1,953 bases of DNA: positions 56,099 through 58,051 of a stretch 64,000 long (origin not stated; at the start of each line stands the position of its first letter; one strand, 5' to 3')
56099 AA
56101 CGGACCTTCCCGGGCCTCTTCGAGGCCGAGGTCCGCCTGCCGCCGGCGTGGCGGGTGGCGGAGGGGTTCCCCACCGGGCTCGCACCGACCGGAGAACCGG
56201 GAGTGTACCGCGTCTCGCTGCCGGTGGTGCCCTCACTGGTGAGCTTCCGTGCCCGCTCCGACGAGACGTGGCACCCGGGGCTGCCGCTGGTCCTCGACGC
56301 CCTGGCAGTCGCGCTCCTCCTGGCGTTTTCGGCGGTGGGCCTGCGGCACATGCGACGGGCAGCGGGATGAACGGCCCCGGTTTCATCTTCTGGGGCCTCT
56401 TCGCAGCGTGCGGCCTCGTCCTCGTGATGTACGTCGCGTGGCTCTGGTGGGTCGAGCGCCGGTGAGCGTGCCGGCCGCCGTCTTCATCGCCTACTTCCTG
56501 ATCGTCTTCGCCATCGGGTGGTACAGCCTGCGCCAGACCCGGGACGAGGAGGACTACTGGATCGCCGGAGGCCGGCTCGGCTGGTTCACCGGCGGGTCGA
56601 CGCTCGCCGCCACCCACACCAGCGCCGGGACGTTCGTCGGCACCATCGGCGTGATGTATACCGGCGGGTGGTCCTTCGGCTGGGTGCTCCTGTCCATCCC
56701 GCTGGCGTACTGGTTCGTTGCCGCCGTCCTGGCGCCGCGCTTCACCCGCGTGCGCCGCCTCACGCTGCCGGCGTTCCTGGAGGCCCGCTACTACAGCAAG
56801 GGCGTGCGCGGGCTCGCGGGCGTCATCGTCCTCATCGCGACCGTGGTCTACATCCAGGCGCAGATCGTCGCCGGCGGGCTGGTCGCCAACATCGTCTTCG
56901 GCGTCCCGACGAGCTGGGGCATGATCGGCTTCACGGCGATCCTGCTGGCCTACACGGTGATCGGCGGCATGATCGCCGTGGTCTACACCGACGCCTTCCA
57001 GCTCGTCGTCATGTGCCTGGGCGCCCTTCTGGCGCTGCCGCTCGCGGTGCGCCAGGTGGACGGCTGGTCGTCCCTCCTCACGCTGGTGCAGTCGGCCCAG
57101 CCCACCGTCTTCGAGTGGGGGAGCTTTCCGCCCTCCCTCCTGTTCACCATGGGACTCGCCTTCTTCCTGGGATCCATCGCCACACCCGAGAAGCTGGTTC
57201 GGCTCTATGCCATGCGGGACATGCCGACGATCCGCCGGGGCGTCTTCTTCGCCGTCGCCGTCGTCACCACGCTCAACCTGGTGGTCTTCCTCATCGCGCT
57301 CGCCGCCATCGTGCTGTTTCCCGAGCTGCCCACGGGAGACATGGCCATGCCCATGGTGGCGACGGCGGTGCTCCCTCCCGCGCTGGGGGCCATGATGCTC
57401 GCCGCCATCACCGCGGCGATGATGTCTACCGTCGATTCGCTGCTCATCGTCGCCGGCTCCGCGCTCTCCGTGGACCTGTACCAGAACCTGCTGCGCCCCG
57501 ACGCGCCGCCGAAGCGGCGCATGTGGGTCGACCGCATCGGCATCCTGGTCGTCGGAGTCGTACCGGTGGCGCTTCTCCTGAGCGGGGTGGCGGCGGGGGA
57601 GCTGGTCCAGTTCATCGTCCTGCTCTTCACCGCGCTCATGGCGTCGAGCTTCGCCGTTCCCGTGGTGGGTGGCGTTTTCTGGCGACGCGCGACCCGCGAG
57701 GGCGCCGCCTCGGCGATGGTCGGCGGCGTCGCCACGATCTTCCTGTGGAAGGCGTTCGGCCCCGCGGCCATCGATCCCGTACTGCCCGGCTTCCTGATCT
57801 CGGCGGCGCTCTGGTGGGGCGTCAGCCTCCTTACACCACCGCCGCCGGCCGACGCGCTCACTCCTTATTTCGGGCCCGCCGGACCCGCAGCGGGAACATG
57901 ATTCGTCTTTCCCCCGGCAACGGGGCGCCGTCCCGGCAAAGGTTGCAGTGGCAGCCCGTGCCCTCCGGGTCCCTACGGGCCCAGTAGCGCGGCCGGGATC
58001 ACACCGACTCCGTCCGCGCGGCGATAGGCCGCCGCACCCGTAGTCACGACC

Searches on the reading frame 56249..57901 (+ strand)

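Call 9: search_protein_families(library=pfam, proteins=[window:56249-57901:+], max_evalue=0.01)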
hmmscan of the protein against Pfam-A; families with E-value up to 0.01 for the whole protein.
window:56249-57901:+ (550 aa): 2 families
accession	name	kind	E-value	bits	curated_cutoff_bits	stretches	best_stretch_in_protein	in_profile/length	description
PF00474.23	SSF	-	2e-64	218.4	22.8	1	103-493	1-406/406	Sodium:solute symporter family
PF00664.28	ABC_membrane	-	0.002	18.3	28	1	124-171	124-171/274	ABC transporter transmembrane region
